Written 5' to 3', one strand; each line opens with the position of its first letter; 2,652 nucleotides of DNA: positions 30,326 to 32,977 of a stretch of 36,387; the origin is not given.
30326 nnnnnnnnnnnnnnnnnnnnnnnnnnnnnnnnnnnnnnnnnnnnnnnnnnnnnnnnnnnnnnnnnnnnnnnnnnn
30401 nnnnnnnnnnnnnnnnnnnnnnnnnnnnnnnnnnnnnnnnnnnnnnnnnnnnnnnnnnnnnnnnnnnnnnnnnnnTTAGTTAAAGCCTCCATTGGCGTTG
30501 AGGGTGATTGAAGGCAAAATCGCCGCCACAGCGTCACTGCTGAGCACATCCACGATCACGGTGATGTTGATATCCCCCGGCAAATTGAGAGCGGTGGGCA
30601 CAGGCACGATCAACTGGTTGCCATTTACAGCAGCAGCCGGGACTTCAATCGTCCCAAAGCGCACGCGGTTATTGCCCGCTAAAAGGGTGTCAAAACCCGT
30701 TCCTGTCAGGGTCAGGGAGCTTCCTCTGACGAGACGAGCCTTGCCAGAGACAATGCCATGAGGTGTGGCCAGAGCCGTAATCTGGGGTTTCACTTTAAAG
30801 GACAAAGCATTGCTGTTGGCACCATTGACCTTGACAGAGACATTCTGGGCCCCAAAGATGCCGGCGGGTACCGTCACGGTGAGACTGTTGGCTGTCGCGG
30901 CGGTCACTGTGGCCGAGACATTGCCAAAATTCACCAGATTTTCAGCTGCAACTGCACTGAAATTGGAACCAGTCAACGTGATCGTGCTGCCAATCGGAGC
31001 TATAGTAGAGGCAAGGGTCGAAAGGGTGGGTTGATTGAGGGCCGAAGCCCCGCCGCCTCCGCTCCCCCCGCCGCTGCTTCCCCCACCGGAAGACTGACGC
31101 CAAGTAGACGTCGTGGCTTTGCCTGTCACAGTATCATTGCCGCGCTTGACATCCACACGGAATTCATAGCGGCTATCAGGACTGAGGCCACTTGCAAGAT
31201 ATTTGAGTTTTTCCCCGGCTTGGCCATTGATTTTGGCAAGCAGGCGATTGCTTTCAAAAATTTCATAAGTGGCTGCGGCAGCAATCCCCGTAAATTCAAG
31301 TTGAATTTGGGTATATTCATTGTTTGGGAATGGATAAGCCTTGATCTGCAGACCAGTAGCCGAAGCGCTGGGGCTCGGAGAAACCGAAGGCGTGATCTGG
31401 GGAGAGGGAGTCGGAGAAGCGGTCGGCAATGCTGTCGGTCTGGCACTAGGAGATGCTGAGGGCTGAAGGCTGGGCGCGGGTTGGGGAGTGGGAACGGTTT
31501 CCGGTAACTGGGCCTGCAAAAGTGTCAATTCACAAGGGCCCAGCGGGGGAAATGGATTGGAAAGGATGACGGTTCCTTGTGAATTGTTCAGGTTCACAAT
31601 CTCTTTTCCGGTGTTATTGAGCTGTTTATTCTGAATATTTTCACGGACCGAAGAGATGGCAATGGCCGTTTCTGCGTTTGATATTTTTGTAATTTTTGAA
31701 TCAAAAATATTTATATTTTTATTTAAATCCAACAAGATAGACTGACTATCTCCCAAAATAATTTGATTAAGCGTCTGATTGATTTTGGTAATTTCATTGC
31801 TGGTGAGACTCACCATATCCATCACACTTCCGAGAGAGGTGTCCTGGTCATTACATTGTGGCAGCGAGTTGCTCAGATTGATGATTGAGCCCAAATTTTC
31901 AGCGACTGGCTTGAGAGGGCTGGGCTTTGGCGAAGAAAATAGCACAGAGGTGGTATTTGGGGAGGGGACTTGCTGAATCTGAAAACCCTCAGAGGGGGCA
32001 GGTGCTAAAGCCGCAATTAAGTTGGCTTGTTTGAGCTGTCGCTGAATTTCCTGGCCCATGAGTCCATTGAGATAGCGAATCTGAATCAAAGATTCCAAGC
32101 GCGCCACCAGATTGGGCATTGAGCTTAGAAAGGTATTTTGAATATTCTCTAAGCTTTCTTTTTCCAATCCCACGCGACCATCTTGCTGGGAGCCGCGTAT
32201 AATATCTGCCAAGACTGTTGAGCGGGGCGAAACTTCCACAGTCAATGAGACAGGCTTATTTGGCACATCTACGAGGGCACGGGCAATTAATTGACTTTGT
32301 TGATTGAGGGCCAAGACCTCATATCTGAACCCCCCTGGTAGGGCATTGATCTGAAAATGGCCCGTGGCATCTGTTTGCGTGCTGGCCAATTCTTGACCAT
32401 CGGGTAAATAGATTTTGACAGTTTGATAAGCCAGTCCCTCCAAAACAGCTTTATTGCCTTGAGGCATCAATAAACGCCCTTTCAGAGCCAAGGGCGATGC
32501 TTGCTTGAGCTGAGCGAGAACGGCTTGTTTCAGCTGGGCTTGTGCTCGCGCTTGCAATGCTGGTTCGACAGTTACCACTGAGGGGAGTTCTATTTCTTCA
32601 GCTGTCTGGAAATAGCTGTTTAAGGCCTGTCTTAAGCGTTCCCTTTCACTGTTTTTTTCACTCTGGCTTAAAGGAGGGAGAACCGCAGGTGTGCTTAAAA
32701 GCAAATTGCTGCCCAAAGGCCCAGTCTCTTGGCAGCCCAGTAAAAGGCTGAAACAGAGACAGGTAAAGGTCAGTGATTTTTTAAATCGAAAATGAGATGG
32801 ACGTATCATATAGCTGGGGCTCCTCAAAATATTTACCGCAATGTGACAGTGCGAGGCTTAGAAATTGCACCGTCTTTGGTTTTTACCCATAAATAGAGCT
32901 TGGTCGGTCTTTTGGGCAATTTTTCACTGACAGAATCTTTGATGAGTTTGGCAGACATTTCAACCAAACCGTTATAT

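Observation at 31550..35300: Strongly AT-rich mosaic segments inside two of the lipoprotein genes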

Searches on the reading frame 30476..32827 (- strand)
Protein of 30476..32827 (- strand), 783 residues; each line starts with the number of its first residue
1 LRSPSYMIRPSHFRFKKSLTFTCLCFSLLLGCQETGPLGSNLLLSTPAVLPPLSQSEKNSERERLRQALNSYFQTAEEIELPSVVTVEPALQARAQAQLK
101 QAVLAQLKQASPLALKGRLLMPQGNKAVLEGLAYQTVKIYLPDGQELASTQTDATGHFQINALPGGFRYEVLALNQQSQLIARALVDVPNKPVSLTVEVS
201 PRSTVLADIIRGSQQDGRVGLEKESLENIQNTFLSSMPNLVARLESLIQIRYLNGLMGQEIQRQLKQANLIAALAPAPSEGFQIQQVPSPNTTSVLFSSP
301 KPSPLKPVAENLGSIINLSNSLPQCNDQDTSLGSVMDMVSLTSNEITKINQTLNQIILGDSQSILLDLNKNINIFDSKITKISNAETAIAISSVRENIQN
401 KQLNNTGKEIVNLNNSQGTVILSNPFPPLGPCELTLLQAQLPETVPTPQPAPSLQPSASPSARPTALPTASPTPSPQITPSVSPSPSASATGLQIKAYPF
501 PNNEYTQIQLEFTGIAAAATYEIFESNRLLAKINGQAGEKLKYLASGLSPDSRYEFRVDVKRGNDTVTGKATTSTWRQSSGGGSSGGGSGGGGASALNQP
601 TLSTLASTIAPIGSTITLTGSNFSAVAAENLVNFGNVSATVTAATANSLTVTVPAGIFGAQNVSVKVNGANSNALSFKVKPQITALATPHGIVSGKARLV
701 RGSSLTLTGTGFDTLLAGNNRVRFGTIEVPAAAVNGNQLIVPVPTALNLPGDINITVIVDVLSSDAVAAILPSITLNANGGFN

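Call 6: search_protein_families(library=pfam, proteins=[window:30476-32827:-], max_evalue=0.01)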
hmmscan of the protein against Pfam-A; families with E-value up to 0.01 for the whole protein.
window:30476-32827:- (783 aa): 4 families
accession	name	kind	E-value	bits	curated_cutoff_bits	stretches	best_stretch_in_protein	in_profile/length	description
PF01833.30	TIG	-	1.3e-15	57.6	20.9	2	600-678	1-83/84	IPT/TIG domain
PF13620.12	CarboxypepD_reg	-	0.00035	21.3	32.3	1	131-177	13-58/82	Carboxypeptidase regulatory-like domain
PF24328.1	DUF7498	-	0.0069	17.4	27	0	699-727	10-38/97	Domain of unknown function (DUF7498)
PF23193.1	NOMO_3rd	-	0.0078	16.7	27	0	146-199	58-106/120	NOMO third transthyretin-like domain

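Call 8: find_encoding_contigs(protein=window:30479-32809:-, flank=10000, max_places=6)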
Protein seq(777 aa) (777 aa): 1 contig read that carries it; 1 place shown.
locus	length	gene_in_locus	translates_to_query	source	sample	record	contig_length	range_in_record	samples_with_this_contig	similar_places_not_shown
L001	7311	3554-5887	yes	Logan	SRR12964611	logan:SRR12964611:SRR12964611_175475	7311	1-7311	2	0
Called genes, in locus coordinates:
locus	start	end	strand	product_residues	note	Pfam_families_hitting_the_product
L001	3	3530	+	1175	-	?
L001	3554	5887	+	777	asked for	PF01833:TIG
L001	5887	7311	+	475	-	?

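Call 49: predict_structure(alignment_id=A3)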
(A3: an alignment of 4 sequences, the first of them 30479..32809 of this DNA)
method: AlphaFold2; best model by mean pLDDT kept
length: 777 residues; sequences in the alignment: 4
mean_pLDDT: 40.4   pTM: 0.22
mean pLDDT of the five models: 40.4, 36.8, 36.7, 36.2, 35.0
residues with pLDDT >= 90: 0; 70-90: 51; 50-70: 201; < 50: 525
segments of 3 or more residues with pLDDT < 50: 1-106, 115-124, 190-487, 493-501, 544-546, 568-592, 663-672, 676-690, 707-713, 726-729, 741-744, 754-777
pLDDT, mean of each block of 10 residues (from residue 1): 23 25 25 23 32 40 34 24 32 37 51 49 53 62 74 68 66 59 55 35 27 27 28 28 27 27 24 20 21 21 24 23 26 29 31 31 33 29 25 28 24 21 22 22 27 27 26 22 41 44 53 66 66 57 53 62 51 25 24 52 60 74 70 75 70 60 42 45 41 53 49 52 51 55 50 46 41 35
secondary structure, 60 per line:
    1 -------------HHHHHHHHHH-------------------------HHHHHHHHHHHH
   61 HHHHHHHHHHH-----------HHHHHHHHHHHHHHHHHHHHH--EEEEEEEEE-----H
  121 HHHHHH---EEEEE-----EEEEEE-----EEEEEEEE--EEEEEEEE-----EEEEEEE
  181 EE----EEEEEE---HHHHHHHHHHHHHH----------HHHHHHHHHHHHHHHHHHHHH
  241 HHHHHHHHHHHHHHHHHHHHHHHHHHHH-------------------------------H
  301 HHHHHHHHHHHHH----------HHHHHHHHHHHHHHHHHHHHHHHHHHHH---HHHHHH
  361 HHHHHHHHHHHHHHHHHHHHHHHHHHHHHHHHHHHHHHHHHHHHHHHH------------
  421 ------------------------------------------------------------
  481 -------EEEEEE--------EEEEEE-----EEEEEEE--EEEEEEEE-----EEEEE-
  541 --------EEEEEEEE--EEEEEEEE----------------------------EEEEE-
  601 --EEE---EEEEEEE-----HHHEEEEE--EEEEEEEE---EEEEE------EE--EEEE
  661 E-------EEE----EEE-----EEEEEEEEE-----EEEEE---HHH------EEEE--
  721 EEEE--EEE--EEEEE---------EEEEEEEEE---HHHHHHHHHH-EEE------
elements in order (helices of 4 or more, strands of 3 or more residues): H14-23 H49-71 H83-103 E106-114 H120-126 E130-134 E140-145 E151-158 E161-168 E174-182 E187-192 H196-209 H220-268 H300-313 H324-351 H355-408 E488-493 E502-507 E513-519 E522-529 E535-539 E549-556 E559-566 E595-599 E603-605 E609-615 E624-628 E631-638 E642-646 E657-661 E669-671 E676-678 E684-692 E698-702 E715-718 E721-724 E727-729 E732-736 E746-754 H758-767 E769-771
